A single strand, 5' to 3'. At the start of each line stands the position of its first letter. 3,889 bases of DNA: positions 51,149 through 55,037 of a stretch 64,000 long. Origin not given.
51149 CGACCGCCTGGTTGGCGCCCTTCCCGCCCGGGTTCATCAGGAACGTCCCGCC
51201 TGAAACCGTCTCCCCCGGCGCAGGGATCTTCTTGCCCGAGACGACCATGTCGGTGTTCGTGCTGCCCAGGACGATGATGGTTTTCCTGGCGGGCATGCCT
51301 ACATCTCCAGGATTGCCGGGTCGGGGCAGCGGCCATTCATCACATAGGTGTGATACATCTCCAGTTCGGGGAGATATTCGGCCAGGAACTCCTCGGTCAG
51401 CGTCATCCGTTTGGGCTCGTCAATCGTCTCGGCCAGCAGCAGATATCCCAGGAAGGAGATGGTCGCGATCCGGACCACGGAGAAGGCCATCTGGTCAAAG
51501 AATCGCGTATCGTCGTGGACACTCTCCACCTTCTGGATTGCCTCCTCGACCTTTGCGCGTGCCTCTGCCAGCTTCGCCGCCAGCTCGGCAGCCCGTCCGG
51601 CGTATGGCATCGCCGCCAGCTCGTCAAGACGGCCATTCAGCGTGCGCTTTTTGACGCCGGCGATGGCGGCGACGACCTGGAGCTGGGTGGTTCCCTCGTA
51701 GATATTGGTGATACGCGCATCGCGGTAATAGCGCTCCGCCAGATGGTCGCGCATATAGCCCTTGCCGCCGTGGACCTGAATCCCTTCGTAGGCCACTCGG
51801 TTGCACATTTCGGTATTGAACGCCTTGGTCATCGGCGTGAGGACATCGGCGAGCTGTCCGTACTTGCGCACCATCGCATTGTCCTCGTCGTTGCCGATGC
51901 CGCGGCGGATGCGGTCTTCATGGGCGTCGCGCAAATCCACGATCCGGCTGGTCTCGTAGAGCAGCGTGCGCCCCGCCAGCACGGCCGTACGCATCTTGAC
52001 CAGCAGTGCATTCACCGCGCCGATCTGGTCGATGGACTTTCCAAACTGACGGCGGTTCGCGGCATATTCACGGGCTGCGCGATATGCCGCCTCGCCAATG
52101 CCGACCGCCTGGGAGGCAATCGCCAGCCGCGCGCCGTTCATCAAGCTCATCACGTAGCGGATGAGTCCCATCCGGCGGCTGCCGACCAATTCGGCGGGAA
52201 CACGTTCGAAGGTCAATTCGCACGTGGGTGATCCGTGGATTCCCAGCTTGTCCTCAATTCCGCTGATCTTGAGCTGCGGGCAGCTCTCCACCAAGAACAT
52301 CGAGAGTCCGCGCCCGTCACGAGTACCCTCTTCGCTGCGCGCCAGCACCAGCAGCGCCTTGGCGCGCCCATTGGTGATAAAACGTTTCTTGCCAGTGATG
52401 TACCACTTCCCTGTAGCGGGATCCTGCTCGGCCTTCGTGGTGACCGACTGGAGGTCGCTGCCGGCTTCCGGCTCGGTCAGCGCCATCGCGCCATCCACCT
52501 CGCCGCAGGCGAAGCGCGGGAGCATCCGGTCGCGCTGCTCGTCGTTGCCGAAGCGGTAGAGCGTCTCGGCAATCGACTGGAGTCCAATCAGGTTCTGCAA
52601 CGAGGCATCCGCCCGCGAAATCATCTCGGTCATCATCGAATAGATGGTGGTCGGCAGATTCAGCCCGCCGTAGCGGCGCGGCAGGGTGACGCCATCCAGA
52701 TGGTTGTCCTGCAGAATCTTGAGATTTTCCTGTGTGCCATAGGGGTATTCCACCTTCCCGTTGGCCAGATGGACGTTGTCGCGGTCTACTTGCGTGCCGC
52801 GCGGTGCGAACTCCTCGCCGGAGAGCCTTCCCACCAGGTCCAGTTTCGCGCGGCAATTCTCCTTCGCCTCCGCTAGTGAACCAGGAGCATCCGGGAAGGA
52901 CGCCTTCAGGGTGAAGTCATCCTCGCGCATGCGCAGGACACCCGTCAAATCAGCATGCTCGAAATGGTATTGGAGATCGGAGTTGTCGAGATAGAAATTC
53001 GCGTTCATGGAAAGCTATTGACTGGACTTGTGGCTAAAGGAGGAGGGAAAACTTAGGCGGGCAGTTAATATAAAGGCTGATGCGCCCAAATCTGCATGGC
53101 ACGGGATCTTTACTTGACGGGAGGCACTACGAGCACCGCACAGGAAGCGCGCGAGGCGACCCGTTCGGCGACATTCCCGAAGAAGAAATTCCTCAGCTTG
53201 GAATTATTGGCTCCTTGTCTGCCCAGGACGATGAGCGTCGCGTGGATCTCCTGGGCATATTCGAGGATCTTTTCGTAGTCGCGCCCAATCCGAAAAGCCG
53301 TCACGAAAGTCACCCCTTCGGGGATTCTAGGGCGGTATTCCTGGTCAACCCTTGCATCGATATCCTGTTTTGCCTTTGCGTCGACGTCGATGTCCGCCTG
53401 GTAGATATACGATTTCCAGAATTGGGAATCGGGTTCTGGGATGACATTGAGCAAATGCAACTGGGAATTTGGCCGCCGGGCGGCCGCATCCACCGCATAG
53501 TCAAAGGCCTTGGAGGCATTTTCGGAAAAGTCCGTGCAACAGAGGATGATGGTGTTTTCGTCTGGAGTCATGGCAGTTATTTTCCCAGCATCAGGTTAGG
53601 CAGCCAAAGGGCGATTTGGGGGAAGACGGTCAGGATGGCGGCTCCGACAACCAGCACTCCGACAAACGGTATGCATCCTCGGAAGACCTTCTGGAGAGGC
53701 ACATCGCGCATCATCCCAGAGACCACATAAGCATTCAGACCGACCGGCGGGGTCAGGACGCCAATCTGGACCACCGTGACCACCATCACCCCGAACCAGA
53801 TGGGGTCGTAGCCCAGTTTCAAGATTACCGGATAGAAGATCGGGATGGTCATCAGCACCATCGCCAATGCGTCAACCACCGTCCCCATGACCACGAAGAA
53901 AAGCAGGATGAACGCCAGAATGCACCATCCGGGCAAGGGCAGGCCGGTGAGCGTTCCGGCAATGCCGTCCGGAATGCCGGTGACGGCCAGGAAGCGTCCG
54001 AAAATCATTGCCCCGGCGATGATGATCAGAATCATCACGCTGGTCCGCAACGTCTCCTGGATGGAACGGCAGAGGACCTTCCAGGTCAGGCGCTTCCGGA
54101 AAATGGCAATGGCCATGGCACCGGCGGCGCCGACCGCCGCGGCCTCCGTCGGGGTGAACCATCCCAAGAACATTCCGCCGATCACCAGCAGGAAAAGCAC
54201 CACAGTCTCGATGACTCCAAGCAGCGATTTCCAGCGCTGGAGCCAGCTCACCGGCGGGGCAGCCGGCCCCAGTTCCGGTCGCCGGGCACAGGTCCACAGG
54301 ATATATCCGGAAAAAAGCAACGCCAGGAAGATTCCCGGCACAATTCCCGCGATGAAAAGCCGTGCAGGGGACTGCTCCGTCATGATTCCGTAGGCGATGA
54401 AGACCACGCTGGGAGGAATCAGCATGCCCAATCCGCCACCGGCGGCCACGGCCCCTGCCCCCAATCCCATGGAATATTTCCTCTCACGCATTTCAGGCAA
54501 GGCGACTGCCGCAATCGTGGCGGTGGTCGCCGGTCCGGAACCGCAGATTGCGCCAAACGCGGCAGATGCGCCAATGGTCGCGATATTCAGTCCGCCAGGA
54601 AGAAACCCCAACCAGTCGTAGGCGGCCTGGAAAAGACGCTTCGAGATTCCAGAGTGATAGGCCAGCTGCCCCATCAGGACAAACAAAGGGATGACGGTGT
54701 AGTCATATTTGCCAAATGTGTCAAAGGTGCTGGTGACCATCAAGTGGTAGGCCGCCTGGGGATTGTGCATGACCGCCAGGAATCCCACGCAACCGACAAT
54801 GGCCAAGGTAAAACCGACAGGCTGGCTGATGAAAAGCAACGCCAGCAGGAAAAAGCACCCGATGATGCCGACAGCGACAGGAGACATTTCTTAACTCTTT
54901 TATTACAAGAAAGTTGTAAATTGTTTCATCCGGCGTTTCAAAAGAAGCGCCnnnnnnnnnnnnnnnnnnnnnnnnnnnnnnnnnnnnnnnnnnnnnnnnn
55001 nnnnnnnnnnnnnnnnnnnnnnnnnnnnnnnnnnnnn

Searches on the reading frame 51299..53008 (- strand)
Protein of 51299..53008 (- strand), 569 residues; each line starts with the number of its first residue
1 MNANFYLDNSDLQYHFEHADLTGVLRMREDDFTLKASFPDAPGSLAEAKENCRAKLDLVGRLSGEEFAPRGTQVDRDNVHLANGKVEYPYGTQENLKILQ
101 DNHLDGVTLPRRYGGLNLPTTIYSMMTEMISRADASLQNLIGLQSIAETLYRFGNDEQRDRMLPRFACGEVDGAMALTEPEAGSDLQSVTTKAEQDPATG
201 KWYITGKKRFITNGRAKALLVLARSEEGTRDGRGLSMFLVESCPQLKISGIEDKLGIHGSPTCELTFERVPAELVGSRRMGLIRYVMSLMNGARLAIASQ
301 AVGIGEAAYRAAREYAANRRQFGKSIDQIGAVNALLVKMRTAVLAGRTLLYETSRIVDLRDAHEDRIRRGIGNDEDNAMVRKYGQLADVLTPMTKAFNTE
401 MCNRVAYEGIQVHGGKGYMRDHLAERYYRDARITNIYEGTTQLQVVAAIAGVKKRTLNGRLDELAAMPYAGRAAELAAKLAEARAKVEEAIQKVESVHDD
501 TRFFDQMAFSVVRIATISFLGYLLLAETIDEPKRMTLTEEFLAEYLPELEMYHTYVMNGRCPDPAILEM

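Call 3: search_protein_families(library=pfam, proteins=[window:51299-53008:-], max_evalue=0.01)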
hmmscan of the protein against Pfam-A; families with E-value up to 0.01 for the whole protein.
window:51299-53008:- (569 aa): 6 families
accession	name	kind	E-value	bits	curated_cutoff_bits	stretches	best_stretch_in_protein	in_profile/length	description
PF00441.29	Acyl-CoA_dh_1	-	1.7e-26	93.6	22.4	1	284-445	5-142/150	Acyl-CoA dehydrogenase, C-terminal domain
PF02770.24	Acyl-CoA_dh_M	-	8.5e-23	80.8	33.3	1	174-270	1-97/97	Acyl-CoA dehydrogenase, middle domain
PF02771.21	Acyl-CoA_dh_N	-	6.9e-14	52.6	22.9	1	88-170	32-113/113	Acyl-CoA dehydrogenase, N-terminal domain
PF08028.16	Acyl-CoA_dh_2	-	1.2e-10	42.2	22.7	1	295-440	1-132/134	Acyl-CoA dehydrogenase, C-terminal domain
PF22924.1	ACOX_C_alpha1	-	0.00015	22.1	27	1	290-441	4-157/169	Acyl-CoA oxidase, C-alpha1 domain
PF12186.13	AcylCoA_dehyd_C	-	0.00018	22.1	27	1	460-531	8-78/111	Acyl-CoA dehydrogenase C terminal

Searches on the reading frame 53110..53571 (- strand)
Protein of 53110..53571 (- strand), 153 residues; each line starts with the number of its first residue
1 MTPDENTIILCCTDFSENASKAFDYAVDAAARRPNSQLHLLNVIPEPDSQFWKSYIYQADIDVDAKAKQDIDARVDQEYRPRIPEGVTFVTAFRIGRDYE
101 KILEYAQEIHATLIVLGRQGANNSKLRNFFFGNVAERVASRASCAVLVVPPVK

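Call 3: search_protein_families(library=pfam, proteins=[window:53110-53571:-], max_evalue=0.01)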
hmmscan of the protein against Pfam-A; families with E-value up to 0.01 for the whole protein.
window:53110-53571:- (153 aa): 1 family
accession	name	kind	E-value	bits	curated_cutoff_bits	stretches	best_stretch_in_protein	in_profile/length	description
PF00582.32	Usp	-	5.5e-27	95.5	24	1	8-150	4-141/141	Universal stress protein family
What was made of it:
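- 53110..53571 (-): Universal stress protein gene, 5 nt after dctM; a conserved third gene of the operon and a likely regulator. Pfam Usp E 5.5e-27 (call 3).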

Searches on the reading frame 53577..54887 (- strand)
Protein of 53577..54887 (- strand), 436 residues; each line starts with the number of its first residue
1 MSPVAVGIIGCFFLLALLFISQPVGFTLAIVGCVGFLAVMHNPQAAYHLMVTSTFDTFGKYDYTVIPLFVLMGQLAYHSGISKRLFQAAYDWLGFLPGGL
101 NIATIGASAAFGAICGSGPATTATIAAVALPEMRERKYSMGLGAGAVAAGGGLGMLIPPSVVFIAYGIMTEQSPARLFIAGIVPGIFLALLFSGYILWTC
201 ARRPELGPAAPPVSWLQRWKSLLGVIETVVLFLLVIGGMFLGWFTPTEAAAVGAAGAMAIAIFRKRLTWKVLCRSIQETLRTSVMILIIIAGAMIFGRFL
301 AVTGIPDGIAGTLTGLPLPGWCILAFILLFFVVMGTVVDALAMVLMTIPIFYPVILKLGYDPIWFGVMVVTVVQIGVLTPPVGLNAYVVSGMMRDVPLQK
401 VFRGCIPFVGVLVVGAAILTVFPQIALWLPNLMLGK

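Call 3: search_protein_families(library=pfam, proteins=[window:53577-54887:-], max_evalue=0.01)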
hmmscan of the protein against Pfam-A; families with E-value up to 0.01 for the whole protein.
window:53577-54887:- (436 aa): 2 families
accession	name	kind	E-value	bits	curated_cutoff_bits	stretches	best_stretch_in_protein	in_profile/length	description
PF06808.19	DctM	-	1.6e-94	317.5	23.8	1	13-425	3-413/413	Tripartite ATP-independent periplasmic transporter, DctM component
PF03600.22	CitMHS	-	9.4e-08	32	31.9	1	17-367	2-333/336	Citrate transporter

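Call 4: search_protein_families(library=ncbifam, proteins=[window:53577-54887:-], max_evalue=0.01)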
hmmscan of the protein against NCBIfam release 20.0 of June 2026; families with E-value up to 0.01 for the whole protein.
window:53577-54887:- (436 aa): 3 families
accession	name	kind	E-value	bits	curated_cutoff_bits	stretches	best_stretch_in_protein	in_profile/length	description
TIGR00786.1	dctM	subfamily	7.1e-98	328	268.45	1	23-430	3-405/405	TRAP transporter large permease subunit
NF011634.1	PRK15060.1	equivalog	3.9e-48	164.5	800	1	13-425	9-416/425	2,3-diketo-L-gulonate TRAP transporter large permease YiaN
TIGR02123.1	TRAP_fused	subfamily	4e-16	58.8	320.65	1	53-403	158-513/615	TRAP transporter fused permease subunit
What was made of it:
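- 53577..54887 (-): dctM, the separate large (transport) subunit, 436 aa, 64 nt downstream. Pfam DctM E 1.6e-94 covering 3-413 of 413; TIGR00786 scores 328 bits, above its cut-off (calls 3, 4).
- On DctP-type TRAP transporter (TC 2.A.56): Pfam DctM E 1.6e-94; TIGR00786 scores 328 bits against a cut-off of 268 (calls 3, 4).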
